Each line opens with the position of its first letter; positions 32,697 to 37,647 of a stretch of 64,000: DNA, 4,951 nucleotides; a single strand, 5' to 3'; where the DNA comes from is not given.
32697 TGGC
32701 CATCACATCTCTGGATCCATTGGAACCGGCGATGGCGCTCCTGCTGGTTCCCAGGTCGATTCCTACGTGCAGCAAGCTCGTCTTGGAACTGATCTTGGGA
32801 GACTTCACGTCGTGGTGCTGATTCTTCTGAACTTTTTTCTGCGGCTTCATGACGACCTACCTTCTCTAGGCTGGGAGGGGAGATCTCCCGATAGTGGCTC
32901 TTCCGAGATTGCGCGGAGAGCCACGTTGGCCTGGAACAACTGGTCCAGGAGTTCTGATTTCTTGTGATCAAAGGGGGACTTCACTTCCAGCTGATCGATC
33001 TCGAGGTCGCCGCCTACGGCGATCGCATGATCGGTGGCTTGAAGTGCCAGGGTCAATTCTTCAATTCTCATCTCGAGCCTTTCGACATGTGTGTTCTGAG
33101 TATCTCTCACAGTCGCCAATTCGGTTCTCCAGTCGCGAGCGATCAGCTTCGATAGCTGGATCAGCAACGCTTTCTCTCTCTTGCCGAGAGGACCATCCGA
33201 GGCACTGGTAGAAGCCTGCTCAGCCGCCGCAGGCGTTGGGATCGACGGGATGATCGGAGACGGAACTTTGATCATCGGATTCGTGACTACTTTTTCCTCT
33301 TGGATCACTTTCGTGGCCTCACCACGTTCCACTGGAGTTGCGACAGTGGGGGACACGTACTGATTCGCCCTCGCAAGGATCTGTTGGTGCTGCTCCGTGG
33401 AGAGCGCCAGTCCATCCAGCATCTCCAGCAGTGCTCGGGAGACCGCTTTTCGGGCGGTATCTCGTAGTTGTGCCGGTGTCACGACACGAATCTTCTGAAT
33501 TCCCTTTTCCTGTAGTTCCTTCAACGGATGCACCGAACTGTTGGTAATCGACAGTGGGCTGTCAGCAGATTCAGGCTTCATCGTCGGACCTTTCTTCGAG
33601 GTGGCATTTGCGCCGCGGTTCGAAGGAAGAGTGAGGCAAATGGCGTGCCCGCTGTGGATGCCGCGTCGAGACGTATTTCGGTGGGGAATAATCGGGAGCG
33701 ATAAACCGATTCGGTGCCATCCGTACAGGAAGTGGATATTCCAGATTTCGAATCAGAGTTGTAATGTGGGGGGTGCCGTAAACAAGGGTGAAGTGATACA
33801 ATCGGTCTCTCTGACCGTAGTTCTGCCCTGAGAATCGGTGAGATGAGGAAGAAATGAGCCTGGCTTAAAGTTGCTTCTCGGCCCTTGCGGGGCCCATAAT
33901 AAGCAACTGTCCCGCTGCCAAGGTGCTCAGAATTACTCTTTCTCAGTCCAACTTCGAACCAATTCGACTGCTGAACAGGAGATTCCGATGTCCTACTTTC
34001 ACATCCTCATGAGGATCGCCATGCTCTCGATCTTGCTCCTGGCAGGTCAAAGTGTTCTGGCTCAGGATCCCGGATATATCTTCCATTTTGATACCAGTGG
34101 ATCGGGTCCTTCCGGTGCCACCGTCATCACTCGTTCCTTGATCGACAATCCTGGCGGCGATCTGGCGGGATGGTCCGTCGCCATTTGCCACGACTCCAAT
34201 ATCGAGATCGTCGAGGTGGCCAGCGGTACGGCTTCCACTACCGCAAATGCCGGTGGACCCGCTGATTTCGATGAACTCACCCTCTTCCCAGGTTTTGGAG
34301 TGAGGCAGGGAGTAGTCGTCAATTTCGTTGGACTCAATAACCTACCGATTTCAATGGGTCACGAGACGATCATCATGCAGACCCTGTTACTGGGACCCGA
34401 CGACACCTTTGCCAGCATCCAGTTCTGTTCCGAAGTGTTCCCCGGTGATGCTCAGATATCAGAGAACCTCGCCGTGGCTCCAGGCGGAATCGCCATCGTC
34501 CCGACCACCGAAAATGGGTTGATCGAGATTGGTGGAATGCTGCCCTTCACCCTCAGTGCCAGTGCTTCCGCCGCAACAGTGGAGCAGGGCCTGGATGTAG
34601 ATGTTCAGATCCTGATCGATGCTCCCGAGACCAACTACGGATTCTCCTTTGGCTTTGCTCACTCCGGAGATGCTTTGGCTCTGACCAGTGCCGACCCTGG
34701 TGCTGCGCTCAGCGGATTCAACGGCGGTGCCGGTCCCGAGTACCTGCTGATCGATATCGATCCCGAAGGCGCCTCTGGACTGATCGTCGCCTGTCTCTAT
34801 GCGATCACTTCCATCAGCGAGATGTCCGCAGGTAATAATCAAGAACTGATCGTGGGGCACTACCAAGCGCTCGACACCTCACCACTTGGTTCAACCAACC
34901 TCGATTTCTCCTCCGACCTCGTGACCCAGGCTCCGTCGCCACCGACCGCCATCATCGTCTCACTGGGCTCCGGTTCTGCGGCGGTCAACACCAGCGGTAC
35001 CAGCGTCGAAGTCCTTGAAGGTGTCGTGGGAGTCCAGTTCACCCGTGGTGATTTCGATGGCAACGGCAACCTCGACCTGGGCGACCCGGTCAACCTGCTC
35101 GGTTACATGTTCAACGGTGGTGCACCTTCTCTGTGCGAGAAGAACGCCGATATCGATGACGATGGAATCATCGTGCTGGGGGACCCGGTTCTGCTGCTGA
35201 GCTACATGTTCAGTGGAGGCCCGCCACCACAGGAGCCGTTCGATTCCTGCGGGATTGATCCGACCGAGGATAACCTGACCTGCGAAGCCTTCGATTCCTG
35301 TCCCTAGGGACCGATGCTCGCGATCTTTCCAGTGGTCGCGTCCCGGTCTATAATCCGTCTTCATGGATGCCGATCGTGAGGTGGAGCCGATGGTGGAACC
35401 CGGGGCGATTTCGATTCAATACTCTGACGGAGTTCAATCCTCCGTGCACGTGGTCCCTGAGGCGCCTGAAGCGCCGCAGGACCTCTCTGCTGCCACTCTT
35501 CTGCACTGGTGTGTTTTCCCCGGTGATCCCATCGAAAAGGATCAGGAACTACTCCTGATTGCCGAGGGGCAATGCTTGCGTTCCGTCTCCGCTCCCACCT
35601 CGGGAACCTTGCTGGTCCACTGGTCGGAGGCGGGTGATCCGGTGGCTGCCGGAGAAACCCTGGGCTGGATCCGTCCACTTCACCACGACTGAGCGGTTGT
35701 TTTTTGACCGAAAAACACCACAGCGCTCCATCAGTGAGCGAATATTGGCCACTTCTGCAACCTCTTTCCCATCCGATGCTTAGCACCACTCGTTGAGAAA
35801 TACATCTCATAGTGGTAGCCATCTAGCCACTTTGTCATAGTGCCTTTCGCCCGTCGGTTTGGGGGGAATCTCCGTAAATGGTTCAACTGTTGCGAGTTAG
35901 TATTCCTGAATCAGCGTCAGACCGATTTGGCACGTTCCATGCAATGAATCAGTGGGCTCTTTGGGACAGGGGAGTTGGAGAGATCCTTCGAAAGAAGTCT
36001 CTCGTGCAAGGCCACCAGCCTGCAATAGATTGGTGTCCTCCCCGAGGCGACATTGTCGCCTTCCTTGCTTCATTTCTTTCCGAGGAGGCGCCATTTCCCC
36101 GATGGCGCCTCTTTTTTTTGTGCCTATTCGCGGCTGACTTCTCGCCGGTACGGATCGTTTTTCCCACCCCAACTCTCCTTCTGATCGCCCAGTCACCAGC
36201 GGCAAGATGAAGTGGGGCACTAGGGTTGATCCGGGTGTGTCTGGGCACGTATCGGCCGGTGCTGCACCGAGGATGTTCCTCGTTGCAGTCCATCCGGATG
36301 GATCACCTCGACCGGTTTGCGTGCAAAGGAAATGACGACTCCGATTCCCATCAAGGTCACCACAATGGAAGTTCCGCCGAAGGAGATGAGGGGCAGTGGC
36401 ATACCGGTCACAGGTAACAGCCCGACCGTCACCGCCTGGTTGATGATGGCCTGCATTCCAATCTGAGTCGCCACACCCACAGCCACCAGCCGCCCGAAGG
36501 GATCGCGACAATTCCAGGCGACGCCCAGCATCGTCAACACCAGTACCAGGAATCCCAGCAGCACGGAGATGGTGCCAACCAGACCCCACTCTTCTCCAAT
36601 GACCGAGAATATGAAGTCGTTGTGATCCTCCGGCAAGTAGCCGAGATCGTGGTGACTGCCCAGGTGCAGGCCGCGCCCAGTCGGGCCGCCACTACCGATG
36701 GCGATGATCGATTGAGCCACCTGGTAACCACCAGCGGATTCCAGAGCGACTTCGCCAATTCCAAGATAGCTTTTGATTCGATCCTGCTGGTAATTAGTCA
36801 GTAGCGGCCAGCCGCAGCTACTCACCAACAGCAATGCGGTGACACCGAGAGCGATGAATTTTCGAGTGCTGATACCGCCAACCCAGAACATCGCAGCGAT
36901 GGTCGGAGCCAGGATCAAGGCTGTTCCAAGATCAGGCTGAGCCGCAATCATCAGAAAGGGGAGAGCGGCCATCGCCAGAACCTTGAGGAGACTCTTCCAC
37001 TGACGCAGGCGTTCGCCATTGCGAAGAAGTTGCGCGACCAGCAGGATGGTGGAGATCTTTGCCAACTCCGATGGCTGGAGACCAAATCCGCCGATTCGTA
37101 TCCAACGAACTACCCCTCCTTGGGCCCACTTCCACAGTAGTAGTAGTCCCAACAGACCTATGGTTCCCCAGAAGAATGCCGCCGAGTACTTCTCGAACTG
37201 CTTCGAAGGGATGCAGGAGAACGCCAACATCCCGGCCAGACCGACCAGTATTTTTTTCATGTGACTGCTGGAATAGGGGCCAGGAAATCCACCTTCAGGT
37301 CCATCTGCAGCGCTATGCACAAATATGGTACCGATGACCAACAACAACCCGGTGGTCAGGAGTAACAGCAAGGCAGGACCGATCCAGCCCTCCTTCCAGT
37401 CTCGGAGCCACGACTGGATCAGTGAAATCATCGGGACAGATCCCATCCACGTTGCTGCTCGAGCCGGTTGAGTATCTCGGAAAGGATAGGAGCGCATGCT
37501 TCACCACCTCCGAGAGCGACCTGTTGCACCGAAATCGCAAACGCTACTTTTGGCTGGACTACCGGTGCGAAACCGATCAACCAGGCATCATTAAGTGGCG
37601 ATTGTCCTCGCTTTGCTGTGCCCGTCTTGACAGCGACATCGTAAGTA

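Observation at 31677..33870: MamK-family actin-like ATPase coupled to an uncharacterised coiled-coil/Pro-rich partner, present in addition to MreB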

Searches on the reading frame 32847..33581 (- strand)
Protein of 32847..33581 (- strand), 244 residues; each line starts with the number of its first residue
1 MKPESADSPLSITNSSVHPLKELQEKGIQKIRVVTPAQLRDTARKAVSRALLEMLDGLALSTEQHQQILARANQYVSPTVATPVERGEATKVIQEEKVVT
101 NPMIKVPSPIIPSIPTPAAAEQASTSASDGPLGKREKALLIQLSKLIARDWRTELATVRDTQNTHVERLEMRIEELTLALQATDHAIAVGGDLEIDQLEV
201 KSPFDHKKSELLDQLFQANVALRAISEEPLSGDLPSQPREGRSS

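Call 3: search_protein_families(library=pfam, proteins=[window:32847-33581:-], max_evalue=1)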
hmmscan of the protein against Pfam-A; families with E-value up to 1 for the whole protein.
window:32847-33581:- (244 aa): 1 family
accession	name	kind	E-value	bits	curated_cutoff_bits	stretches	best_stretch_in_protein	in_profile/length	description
PF03102.20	NeuB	-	0.027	14.4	22.1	1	45-114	38-103/241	NeuB family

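Call 4: search_protein_families(library=ncbifam, proteins=[window:32847-33581:-], max_evalue=1)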
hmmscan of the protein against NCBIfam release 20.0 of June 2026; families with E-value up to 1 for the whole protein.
window:32847-33581:- (244 aa): 0 families

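Call 7: find_homologous_proteins(query=window:32847-33581:-, max_evalue=0.001)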
Query window:32847-33581:- (244 aa): 30 proteins with E <= 0.001 among 2613 candidates.
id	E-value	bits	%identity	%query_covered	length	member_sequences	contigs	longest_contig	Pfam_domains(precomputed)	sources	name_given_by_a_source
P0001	6.6e-147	505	100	100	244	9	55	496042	-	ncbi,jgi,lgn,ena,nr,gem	ncbi:MAG: hypothetical protein HN891_03290 [Planctomycetes bacterium]|jgi:hypothetical protein|nr:hy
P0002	4.9e-124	430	85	100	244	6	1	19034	-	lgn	-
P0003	7.7e-122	423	84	100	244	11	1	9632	-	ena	-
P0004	1.0e-118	413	82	100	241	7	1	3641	-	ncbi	-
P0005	6.9e-111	387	80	100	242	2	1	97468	-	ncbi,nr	ncbi:MAG: hypothetical protein OSB12_00300 [Planctomycetota bacterium]|nr:hypothetical protein [Plan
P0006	1.4e-89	317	66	100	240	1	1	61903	-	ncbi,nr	ncbi:MAG: hypothetical protein OSB09_01350 [Planctomycetota bacterium]|nr:hypothetical protein [Plan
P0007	3.4e-69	251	58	99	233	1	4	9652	-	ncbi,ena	-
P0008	1.9e-68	248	58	99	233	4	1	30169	-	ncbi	-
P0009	1.8e-62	229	55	100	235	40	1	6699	-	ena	-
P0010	1.6e-61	226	54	99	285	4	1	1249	-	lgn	-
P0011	2.2e-58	216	54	97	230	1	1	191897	-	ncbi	-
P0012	4.9e-58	214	54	97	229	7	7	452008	-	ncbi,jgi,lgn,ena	-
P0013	3.9e-57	211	49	99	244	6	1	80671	-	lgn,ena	-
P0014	2.0e-54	203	47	99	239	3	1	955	-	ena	-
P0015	2.6e-54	202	47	99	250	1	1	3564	-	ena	-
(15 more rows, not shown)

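Call 34: predict_structure(alignment_id=A1)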
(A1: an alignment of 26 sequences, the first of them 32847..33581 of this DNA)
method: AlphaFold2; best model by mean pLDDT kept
length: 244 residues; sequences in the alignment: 26
mean_pLDDT: 66.2   pTM: 0.22
mean pLDDT of the five models: 66.2, 66.1, 62.7, 62.2, 60.9
residues with pLDDT >= 90: 41; 70-90: 76; 50-70: 58; < 50: 69
segments of 3 or more residues with pLDDT < 50: 79-106, 108-126, 196-198, 242-244
pLDDT, mean of each block of 10 residues (from residue 1): 47 56 68 74 81 72 76 62 33 35 46 43 48 84 94 89 93 95 77 49 70 90 67 49 44
secondary structure, 60 per line:
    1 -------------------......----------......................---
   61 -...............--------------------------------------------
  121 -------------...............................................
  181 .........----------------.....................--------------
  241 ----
elements in order: H20-25 H36-57 H62-76 H134-189 H206-226

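Call 40: search_protein_representatives(alignment_id=A1)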
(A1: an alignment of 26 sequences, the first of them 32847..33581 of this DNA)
Query: 26 sequences, 235 profile positions. Proteins with E-value up to 0.001 (for the whole library): 40; up to 1e-10: 34; up to 1e-30: 10. The best 40 are listed.
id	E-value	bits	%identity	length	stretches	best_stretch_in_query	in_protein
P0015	2.3e-97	341.9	-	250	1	1-233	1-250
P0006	3.9e-97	341.2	-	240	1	1-235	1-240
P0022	1.8e-91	322.6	-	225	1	1-234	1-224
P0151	6.9e-56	206.1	-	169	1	1-160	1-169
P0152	5.3e-42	160.7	-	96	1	139-235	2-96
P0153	1.1e-34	136.8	-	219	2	133-224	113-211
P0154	1.7e-33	132.9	-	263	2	13-186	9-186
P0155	1.3e-31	126.7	-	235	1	13-220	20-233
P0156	2.0e-31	126.1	-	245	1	13-219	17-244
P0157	2.1e-31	126.0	-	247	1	9-220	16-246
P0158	3.0e-29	119.0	-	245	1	14-218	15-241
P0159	1.5e-28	116.7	-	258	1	11-220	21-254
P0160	1.2e-27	113.7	-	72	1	162-235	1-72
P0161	2.3e-27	112.8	-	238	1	13-219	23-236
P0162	3.1e-27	112.4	-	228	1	12-220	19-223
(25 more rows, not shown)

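Call 44: find_homologous_proteins(query=A2, max_evalue=0.001)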
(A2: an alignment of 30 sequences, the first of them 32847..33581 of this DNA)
Query A2 (30 sequences) (244 aa, profile of the alignment): 75 proteins with E <= 0.001 among 8000 candidates.
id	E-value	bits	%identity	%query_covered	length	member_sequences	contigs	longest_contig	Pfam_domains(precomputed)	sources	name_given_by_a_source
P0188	8.8e-86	306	27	38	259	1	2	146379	-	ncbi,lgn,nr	ncbi:MAG: hypothetical protein KDC87_10165 [Planctomycetes bacterium]|nr:hypothetical protein [Planc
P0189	1.1e-84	302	35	15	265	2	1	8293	-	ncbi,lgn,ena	-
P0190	1.5e-84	302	53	7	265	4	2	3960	-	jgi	jgi:hypothetical protein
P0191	2.4e-83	298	24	82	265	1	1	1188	-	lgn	-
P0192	4.6e-82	294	22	87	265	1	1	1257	-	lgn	-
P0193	7.2e-82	293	29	31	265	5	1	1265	-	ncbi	-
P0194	8.6e-82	293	36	25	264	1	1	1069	-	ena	-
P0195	2.0e-81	292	26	32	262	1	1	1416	-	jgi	jgi:hypothetical protein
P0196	2.1e-81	292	31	18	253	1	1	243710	-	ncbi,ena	-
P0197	2.5e-81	291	25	16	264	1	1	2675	-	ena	-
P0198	3.4e-81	291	34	24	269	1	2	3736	-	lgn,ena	-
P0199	1.0e-80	289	26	32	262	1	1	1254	-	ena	-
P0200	1.8e-80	289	31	12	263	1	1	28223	-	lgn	-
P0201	2.6e-80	288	33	33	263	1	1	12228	-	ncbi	-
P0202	2.9e-80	288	26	39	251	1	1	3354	-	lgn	-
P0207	1.3e-78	283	54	11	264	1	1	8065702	-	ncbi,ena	-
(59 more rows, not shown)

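Call 45: find_encoding_contigs(protein=P0207, flank=6000, max_places=3)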
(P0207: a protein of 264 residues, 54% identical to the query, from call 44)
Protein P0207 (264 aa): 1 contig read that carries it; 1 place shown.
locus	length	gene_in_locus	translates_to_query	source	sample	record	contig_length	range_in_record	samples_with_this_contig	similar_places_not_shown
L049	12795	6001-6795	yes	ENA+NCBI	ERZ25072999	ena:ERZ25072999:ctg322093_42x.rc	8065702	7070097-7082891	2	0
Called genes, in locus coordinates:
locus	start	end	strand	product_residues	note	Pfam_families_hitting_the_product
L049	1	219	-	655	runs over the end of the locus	-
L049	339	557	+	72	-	-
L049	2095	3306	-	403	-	PF16930:Porin_5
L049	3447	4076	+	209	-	PF04542:Sigma70_r2, PF08281:Sigma70_r4_2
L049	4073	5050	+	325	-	-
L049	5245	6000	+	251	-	PF09140:MipZ (weak), PF10609:ParA (weak), PF13614:AAA_31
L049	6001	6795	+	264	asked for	-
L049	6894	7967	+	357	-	PF06723:MreB_Mbl, PF25229:Salactin, PF00022:Actin (faint)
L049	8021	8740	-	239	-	PF00702:Hydrolase, PF13419:HAD_2, PF13242:Hydrolase_like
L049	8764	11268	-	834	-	PF00263:Secretin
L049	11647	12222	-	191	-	PF02472:ExbD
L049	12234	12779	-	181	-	PF02472:ExbD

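Call 74: search_protein_families(library=padloc, proteins=[window:32847-33581:-], max_evalue=0.01)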
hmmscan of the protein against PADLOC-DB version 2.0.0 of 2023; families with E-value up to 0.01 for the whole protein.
window:32847-33581:- (244 aa): 0 families

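Call 75: search_protein_families(library=ncbifam, proteins=[L049:5245-6000:+, L049:6894-7967:+], max_evalue=0.0001)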
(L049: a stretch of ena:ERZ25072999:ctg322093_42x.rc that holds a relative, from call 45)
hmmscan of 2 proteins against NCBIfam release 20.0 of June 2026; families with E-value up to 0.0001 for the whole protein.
L049:5245-6000:+ (251 aa): 12 families
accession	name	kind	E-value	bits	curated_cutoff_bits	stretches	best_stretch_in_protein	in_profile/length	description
TIGR03029.1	EpsG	equivalog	2e-43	148.5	313.8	1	23-231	66-273/274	chain length determinant protein tyrosine kinase EpsG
TIGR03018.1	pepcterm_TyrKin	hypoth_equivalog_domain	2.8e-43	147.7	230.65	1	31-220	2-198/207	XrtA-associated tyrosine autokinase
TIGR01007.1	eps_fam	subfamily_domain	5.7e-39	133.8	108.05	1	42-233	1-190/204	polysaccharide biosynthesis tyrosine autokinase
TIGR01005.1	eps_transp_fam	subfamily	2.8e-32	111.8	411.7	1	34-247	520-729/754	exopolysaccharide transport protein family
NF007350.0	PRK09841.1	equivalog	4.6e-29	101.1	1248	1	28-233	500-703/726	tyrosine-protein kinase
NF008568.0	PRK11519.1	equivalog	2.5e-26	92.1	1068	1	33-226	499-691/720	tyrosine-protein kinase Wzc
TIGR01969.1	minD_arch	subfamily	3.4e-13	49.3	201.75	1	63-232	3-169/251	cell division ATPase MinD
TIGR01968.1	minD_bact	equivalog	1.5e-10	40.9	212.9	1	61-206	2-146/261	septum site-determining protein MinD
NF047398.1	AAA_KGGVGR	domain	5.9e-07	30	90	1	61-130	3-74/190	KGGVGR-motif variant AAA ATPase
TIGR03815.1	CpaE_hom_Actino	equivalog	9.5e-07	28.2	154.45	1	59-224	110-275/340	septum site-determining protein Ssd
NF041136.1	MrpORP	equivalog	2.8e-06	26.9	450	1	61-116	6-60/365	iron-sulfur cluster carrier protein MrpORP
NF041546.1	ParA_partition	equivalog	2.6e-05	23.9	180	0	71-102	10-40/203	ParA family partition ATPase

L049:6894-7967:+ (357 aa): 9 families
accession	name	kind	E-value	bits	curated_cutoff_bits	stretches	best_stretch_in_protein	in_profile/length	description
NF040964.1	MamK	subfamily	5.6e-122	407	400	1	20-356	1-330/335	MamK family actin-like protein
NF053558.1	BeeR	equivalog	3.6e-60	203.8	530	1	20-356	1-348/349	BeeR family actin-like protein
NF010539.0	PRK13927.1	subfamily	4.3e-17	62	293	1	22-347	9-328/339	rod shape-determining protein MreB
TIGR00904.1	mreB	subfamily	4.5e-14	52.3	365.75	1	22-343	5-324/334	MreB/Mrl family cell shape determining protein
NF053533.1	salactin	equivalog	6.7e-11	41.8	400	1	22-346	4-333/335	actin-like salactin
NF010540.1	PRK13929.1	exception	5.4e-09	35.6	515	1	74-318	58-302/334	rod-share determining protein MreBH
NF011660.0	PRK15080.1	equivalog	1.4e-08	34.3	182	0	107-183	78-155/277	ethanolamine utilization protein EutJ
TIGR01991.1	HscA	equivalog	1.7e-06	26.8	708.55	1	112-319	120-338/600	Fe-S protein assembly chaperone HscA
TIGR02529.1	EutJ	subfamily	3.5e-05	23.4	152.1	0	133-184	75-123/239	ethanolamine utilization protein EutJ family protein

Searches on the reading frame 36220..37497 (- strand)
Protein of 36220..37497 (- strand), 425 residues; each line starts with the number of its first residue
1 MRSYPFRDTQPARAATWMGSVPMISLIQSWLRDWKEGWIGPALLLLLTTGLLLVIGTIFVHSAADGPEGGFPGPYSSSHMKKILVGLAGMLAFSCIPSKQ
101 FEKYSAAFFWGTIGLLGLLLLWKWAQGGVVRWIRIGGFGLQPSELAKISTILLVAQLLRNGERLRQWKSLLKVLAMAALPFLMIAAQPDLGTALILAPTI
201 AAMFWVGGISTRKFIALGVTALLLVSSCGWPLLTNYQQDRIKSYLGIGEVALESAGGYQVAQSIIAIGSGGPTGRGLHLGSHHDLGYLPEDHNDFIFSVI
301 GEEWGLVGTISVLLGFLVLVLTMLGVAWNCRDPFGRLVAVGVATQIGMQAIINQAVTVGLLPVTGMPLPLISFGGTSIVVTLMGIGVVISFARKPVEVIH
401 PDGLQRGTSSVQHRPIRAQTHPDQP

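Call 31: search_protein_families(library=pfam, proteins=[window:36220-37497:-], max_evalue=0.001)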
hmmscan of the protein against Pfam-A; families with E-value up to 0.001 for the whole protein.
window:36220-37497:- (425 aa): 1 family
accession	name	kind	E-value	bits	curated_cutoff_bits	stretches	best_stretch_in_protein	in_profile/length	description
PF01098.24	FTSW_RODA_SPOVE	-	1e-82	278.5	26.4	1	45-393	4-352/356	Cell cycle protein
